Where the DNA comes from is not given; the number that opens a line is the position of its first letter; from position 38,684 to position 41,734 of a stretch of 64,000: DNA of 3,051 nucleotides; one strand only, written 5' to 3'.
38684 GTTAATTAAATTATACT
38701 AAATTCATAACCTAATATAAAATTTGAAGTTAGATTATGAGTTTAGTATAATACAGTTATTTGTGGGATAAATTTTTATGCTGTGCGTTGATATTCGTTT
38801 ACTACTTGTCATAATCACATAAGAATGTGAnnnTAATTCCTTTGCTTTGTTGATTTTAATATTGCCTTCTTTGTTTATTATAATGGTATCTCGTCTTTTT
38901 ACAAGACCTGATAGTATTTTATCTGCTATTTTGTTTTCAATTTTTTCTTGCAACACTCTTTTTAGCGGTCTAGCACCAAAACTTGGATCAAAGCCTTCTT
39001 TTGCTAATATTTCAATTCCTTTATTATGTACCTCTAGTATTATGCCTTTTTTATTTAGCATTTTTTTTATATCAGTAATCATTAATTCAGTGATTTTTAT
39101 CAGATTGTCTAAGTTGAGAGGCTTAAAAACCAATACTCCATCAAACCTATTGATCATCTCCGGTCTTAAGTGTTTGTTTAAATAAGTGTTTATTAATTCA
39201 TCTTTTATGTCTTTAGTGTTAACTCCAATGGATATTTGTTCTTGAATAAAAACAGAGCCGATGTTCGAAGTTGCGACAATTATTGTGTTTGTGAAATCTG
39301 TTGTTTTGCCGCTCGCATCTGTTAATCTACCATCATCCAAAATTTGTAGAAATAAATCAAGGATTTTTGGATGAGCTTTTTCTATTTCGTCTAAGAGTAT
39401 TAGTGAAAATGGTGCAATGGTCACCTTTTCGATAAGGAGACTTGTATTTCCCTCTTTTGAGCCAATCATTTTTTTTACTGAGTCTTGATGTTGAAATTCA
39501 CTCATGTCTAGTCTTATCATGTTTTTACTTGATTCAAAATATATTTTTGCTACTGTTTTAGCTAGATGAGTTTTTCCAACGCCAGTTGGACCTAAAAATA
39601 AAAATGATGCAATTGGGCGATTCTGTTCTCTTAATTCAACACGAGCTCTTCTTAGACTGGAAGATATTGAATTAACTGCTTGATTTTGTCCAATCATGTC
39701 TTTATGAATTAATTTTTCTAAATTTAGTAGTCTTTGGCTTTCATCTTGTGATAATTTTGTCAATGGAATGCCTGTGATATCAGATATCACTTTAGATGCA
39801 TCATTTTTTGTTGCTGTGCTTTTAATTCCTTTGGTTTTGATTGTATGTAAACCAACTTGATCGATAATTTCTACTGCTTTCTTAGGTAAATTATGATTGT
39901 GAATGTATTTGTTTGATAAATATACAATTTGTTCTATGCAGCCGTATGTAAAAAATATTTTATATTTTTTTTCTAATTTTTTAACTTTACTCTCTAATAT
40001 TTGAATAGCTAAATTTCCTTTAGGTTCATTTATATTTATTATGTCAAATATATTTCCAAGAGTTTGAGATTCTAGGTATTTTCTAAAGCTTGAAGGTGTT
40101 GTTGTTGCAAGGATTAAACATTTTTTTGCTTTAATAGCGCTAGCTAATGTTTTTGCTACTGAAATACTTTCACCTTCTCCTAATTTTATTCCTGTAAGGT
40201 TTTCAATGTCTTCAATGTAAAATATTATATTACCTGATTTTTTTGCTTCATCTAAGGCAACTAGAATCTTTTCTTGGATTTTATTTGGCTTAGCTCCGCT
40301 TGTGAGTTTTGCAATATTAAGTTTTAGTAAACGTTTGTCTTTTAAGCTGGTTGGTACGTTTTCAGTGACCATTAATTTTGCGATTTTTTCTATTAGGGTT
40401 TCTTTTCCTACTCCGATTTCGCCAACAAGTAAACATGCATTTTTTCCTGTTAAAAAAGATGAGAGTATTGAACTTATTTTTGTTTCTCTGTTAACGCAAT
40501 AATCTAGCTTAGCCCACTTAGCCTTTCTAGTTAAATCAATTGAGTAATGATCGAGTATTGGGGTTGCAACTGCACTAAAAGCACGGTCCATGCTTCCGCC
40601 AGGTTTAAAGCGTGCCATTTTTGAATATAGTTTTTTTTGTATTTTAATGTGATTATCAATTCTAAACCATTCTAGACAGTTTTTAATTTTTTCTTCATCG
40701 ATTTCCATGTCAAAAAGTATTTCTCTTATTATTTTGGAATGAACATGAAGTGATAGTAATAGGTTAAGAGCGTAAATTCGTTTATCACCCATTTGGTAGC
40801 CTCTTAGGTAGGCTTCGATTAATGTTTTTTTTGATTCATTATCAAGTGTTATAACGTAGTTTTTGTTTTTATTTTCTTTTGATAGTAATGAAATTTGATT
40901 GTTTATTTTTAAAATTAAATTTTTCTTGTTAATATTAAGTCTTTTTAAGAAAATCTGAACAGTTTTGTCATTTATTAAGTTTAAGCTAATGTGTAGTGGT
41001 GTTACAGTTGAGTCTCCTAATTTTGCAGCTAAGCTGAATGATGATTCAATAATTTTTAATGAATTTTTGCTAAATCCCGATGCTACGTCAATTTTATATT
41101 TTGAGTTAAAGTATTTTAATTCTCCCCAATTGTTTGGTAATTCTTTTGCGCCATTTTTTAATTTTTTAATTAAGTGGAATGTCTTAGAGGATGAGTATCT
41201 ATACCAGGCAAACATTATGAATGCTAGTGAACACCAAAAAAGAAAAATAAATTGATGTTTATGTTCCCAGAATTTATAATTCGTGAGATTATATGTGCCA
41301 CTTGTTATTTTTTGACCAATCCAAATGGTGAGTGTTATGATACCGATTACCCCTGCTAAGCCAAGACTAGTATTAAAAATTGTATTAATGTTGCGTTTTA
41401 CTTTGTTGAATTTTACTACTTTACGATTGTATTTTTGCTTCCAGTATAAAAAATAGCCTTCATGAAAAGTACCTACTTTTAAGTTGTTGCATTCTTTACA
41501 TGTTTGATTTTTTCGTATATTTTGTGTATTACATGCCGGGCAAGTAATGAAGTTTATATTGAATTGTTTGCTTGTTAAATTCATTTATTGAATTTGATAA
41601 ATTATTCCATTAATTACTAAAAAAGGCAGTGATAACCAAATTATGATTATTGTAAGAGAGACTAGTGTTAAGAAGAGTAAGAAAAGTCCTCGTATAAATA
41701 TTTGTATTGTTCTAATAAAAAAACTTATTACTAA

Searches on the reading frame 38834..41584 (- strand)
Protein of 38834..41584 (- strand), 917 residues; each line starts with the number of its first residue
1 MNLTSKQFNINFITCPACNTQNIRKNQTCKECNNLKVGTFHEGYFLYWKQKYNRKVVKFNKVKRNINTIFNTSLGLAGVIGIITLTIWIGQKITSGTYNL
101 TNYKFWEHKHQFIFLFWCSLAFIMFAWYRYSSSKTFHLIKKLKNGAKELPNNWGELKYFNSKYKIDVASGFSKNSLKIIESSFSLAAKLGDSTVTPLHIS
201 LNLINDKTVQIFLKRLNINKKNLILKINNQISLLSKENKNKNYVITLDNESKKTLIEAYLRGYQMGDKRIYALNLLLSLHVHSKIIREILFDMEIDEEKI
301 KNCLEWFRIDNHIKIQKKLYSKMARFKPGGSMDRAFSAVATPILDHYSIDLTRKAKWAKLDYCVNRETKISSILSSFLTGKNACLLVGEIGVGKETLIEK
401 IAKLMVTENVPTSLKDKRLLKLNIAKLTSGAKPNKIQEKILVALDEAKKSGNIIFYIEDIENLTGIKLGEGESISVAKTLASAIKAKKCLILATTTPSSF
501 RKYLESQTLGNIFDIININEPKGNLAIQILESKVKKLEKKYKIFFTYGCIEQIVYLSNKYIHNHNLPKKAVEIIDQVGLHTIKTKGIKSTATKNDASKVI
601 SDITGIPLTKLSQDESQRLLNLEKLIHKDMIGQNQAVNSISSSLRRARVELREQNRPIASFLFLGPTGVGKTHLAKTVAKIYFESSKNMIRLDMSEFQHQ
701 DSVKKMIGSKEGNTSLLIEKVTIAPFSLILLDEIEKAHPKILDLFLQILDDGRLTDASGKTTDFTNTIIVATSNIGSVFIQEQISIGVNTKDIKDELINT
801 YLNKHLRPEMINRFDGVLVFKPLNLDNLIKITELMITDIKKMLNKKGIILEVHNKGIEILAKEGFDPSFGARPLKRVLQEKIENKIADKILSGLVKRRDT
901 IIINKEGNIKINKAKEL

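Call 27: search_protein_families(library=ncbifam, proteins=[window:38834-41584:-], max_evalue=0.00001)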
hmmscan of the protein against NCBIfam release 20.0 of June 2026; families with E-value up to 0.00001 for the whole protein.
window:38834-41584:- (917 aa): 14 families
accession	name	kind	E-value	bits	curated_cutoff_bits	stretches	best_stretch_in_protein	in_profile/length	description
TIGR03346.1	chaperone_ClpB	equivalog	4.3e-148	495.1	1232.1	2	585-908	522-848/853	ATP-dependent chaperone ClpB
TIGR02639.1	ClpA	equivalog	6.2e-124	414.8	993.15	1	174-903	4-732/734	ATP-dependent Clp protease ATP-binding subunit ClpA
NF008118.0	PRK10865.1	equivalog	3.1e-123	412.5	1417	2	587-906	527-849/857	ATP-dependent chaperone ClpB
NF033607.0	disagg_AAA_ClpG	exception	1.5e-119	400.3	1900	2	584-903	547-874/932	AAA family protein disaggregase ClpG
NF033606.1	heat_AAA_ClpK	exception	2.5e-113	379.8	1900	2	594-902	579-895/949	heat shock survival AAA family ATPase ClpK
TIGR03345.1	VI_ClpV1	equivalog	3.1e-111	373.1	884.95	2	591-899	529-844/852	type VI secretion system ATPase TssH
NF008263.0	PRK11034.1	equivalog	3.2e-91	306.4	1350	1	341-898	166-728/758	ATP-dependent Clp protease ATP-binding subunit ClpA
NF003745.1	PRK05342.1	equivalog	1.4e-11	43.9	359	0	799-885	288-379/418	ATP-dependent Clp protease ATP-binding subunit ClpX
NF003229.0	PRK04195.1-5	equivalog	8e-10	38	280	1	628-739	17-117/413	replication factor C large subunit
TIGR00382.1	clpX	equivalog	1.6e-07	30.7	370.75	0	623-681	73-140/414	ATP-dependent protease ATP-binding subunit ClpX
TIGR03499.1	FlhF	equivalog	3.7e-07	30.4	174.15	0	634-684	175-225/286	flagellar biosynthesis GTPase FlhF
NF038214.1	IS21_help_AAA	equivalog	1.7e-06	27.9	200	0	660-734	92-160/232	IS21-like element helper ATPase IstB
NF005304.0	PRK06835.1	equivalog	3.6e-06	26.3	215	0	632-706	160-231/330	ATP-binding protein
NF001679.0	PRK00440.1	equivalog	5.4e-06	25.7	303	0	655-735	36-113/322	replication factor C small subunit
